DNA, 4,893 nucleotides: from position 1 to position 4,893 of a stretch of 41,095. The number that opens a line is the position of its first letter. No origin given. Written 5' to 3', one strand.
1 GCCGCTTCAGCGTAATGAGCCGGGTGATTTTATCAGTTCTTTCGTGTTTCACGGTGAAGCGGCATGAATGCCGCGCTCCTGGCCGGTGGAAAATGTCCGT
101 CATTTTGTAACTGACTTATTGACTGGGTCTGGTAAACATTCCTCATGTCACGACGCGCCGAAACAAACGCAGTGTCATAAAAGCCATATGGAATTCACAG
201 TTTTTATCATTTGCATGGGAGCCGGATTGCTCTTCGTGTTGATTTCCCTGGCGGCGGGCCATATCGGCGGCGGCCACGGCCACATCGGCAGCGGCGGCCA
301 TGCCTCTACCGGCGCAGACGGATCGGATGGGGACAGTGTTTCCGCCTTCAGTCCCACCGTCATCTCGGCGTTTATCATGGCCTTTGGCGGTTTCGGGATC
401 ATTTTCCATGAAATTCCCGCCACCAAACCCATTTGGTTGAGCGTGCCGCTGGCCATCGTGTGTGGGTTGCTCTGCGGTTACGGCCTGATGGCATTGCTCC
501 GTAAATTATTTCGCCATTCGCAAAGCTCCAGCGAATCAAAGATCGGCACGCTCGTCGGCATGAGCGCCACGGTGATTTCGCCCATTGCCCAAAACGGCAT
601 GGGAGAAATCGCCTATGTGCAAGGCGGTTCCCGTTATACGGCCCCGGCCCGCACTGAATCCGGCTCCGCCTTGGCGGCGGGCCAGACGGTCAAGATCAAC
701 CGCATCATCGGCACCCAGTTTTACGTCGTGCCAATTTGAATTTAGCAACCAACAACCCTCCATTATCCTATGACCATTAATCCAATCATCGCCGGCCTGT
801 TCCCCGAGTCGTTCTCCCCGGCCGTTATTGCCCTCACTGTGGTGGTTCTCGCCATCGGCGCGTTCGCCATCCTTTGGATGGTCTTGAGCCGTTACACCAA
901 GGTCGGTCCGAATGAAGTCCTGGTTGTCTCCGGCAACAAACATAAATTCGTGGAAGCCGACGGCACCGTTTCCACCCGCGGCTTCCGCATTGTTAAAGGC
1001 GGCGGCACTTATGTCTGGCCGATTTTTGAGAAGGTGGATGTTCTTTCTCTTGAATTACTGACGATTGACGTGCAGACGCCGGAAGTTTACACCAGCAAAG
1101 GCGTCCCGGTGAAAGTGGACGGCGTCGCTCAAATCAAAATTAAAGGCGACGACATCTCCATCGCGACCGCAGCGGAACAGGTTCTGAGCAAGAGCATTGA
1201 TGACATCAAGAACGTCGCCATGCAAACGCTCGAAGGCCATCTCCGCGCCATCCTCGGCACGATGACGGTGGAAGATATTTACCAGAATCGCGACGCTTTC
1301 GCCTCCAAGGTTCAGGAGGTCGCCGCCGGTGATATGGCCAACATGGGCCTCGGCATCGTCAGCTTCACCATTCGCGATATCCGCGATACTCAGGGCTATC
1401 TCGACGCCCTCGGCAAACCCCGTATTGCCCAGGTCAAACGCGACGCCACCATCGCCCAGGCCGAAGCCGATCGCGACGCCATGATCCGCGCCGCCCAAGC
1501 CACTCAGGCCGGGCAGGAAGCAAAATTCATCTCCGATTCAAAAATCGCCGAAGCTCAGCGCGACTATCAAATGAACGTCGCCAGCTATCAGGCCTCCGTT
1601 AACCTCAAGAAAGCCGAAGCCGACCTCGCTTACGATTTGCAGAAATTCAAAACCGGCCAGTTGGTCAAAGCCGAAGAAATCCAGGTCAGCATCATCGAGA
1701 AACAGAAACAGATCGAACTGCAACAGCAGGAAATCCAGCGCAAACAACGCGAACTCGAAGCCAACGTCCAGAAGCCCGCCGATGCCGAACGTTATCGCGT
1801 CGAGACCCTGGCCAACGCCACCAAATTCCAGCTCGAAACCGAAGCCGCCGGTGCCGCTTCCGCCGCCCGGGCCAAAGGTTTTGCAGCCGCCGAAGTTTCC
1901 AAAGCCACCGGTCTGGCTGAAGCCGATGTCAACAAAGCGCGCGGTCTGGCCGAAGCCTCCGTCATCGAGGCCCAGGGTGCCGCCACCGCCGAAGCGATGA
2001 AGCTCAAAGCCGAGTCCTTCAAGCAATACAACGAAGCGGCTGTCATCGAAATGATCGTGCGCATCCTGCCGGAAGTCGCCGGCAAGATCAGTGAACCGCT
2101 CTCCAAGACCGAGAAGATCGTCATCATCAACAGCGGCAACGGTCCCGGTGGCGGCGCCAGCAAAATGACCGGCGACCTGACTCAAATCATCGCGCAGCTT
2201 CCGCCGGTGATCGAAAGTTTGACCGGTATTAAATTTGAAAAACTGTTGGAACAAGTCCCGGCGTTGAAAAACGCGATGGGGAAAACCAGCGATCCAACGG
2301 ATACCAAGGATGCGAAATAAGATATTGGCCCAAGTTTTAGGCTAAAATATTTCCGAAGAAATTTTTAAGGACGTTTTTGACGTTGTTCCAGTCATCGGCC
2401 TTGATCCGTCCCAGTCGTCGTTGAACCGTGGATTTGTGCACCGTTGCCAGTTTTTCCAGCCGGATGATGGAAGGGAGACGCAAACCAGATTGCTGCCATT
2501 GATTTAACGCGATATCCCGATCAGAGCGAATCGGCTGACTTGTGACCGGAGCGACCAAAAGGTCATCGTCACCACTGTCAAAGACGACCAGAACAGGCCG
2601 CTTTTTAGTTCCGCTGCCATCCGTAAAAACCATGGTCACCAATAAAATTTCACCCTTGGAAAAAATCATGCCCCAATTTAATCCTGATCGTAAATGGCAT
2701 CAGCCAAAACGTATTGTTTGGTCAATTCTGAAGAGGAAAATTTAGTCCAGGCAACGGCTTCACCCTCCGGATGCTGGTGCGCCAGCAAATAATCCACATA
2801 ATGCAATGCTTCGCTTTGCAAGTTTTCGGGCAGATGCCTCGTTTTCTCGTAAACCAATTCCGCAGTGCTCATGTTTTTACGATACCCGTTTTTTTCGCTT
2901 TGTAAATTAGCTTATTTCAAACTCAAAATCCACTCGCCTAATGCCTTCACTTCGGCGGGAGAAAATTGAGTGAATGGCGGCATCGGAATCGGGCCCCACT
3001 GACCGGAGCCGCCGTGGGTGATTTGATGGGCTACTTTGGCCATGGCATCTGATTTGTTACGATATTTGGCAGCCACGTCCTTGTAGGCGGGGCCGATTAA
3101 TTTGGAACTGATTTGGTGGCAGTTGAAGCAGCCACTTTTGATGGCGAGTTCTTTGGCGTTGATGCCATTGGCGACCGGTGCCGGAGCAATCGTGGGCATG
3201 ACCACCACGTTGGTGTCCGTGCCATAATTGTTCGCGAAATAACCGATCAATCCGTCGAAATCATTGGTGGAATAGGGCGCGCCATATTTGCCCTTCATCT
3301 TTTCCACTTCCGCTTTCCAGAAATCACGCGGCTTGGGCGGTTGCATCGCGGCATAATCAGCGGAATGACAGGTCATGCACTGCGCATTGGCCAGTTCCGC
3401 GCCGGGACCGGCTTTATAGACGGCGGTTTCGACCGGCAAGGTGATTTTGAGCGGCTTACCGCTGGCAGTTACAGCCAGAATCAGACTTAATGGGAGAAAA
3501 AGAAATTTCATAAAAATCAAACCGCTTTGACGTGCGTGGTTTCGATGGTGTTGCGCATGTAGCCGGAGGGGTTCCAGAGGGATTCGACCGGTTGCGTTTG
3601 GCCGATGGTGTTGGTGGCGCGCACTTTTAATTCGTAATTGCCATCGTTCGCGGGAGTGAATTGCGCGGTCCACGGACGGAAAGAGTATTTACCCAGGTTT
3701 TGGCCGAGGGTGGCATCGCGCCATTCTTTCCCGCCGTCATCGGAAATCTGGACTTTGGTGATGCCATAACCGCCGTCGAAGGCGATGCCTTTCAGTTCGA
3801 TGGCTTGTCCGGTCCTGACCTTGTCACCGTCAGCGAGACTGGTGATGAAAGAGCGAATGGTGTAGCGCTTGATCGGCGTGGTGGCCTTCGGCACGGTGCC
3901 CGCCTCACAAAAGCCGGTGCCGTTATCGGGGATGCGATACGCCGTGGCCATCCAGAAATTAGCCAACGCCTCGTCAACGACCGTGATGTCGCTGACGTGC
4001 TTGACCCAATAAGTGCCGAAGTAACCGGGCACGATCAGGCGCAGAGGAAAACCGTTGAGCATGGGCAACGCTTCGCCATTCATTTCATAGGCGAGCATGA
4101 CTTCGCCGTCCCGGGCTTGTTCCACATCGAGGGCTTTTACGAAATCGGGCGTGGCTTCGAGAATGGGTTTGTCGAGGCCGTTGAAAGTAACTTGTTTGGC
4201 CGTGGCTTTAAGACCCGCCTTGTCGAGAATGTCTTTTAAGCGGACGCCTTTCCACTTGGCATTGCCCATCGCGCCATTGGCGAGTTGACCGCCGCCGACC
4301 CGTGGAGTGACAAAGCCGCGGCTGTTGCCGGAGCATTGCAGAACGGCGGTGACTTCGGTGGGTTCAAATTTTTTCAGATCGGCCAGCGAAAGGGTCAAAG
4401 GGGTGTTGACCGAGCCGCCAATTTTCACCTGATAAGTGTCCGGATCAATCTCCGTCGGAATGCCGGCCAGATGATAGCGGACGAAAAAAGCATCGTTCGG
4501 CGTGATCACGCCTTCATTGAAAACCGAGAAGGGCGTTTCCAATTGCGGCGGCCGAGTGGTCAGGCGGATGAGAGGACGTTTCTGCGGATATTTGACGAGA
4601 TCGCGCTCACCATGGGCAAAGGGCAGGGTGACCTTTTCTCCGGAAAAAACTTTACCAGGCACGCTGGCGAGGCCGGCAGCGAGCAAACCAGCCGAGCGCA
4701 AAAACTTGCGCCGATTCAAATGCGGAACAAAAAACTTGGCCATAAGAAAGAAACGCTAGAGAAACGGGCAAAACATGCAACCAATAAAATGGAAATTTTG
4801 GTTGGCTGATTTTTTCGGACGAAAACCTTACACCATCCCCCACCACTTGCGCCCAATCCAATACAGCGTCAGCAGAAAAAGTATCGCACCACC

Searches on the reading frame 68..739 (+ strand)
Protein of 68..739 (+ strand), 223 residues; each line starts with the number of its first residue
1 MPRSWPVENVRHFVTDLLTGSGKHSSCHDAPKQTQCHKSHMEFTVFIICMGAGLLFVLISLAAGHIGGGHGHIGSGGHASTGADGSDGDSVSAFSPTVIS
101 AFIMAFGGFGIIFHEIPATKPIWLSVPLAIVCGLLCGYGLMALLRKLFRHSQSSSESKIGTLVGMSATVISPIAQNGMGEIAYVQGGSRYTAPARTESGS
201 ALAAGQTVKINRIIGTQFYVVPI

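Call 10: search_protein_families(library=pfam, proteins=[window:68-739:+], max_evalue=0.001)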
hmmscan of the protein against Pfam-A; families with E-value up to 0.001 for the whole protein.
window:68-739:+ (223 aa): 1 family
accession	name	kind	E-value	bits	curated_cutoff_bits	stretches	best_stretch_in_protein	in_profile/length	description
PF01957.25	NfeD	-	5.6e-05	23.7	29.1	1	161-222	3-57/57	NfeD-like C-terminal, partner-binding domain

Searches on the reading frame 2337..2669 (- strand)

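Call 11: search_protein_families(library=pfam, proteins=[window:2337-2669:-], max_evalue=0.001)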
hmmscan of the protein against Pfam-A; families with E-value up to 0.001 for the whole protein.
window:2337-2669:- (110 aa): 1 family
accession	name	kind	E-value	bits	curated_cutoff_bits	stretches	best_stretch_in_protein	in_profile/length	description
PF02452.23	PemK_toxin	-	5.8e-14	52.7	23.1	1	5-105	2-109/109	PemK-like, MazF-like toxin of type II toxin-antitoxin system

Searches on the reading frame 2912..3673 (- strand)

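Call 11: search_protein_families(library=pfam, proteins=[window:2912-3673:-], max_evalue=0.001)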
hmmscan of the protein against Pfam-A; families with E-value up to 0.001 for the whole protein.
window:2912-3673:- (253 aa): 2 families
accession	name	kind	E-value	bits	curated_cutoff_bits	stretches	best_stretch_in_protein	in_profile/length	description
PF00034.26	Cytochrom_C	-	4.8e-14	53.9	21.3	1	173-253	4-90/90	Cytochrome c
PF13442.11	Cytochrome_CBB3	-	1.1e-09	39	27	1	179-249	11-68/68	Cytochrome C oxidase, cbb3-type, subunit III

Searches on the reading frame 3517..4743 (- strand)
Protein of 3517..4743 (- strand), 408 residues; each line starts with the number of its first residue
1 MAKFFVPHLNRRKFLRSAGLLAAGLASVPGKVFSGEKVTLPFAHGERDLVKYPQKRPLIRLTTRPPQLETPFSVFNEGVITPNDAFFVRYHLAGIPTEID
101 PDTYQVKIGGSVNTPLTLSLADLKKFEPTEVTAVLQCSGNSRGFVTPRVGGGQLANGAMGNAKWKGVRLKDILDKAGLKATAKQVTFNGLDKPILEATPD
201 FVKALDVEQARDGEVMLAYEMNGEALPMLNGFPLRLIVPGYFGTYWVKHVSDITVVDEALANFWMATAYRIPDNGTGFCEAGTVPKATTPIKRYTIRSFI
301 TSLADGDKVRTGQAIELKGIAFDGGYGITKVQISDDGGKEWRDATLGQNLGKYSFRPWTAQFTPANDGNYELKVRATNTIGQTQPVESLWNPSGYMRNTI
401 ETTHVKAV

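Call 10: search_protein_families(library=pfam, proteins=[window:3517-4743:-], max_evalue=0.001)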
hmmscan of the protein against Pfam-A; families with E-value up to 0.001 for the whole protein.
window:3517-4743:- (408 aa): 3 families
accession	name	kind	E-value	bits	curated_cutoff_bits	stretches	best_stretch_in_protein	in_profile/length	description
PF00174.25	Oxidored_molyb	-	6.2e-55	185.8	24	1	95-264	4-169/169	Oxidoreductase molybdopterin binding domain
PF03404.22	Mo-co_dimer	-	3.9e-11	43.6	22.7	1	291-399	4-129/138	Mo-co oxidoreductase dimerisation domain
PF17957.7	Big_7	-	2.8e-07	31.5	24.1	1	300-374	5-70/70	Bacterial Ig domain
